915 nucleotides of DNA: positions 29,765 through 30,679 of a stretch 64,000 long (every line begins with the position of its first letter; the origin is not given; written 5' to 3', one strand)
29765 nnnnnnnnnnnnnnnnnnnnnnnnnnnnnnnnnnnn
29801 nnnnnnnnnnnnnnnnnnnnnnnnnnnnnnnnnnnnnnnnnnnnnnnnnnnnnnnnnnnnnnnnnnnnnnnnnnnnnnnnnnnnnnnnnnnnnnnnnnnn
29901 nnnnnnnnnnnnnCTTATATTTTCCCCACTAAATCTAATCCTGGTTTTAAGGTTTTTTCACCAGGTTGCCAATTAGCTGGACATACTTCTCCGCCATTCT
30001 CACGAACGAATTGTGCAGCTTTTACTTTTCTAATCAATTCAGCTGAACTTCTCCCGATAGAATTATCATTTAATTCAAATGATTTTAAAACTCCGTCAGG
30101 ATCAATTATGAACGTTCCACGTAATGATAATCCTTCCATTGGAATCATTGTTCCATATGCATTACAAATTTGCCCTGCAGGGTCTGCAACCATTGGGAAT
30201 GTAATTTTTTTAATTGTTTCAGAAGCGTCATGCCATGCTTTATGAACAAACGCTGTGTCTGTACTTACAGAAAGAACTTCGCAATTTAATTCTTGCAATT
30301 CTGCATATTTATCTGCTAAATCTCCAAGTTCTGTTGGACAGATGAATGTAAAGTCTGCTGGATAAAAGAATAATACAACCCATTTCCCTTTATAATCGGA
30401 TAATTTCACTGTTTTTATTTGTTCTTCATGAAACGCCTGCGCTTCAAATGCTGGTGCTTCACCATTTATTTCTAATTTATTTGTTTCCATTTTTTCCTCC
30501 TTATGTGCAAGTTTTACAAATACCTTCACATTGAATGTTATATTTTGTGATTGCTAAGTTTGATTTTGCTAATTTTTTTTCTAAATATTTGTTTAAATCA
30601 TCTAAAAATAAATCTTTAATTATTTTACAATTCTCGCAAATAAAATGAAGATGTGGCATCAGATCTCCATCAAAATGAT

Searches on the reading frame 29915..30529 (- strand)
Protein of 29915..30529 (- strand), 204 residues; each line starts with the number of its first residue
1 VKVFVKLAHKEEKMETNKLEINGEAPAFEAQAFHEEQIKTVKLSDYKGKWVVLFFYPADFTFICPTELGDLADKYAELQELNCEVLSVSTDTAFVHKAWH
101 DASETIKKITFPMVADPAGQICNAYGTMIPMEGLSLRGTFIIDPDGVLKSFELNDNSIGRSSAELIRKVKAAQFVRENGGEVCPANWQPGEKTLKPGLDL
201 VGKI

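Call 23: search_protein_families(library=pfam, proteins=[window:29915-30529:-], max_evalue=0.01)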
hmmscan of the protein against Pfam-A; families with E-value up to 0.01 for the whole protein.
window:29915-30529:- (204 aa): 4 families
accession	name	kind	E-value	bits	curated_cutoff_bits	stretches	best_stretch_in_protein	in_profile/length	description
PF00578.27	AhpC-TSA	-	3e-42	143.9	26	1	22-149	2-122/124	AhpC/TSA family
PF08534.16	Redoxin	-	4.7e-17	62.6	26.6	1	24-163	5-144/148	Redoxin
PF10417.14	1-cysPrx_C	-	1.8e-09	37.8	21.1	1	171-196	1-29/41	C-terminal domain of 1-Cys peroxiredoxin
PF02630.20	SCO1-SenC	-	0.00046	20.6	22.8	1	36-89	9-64/134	SCO1/SenC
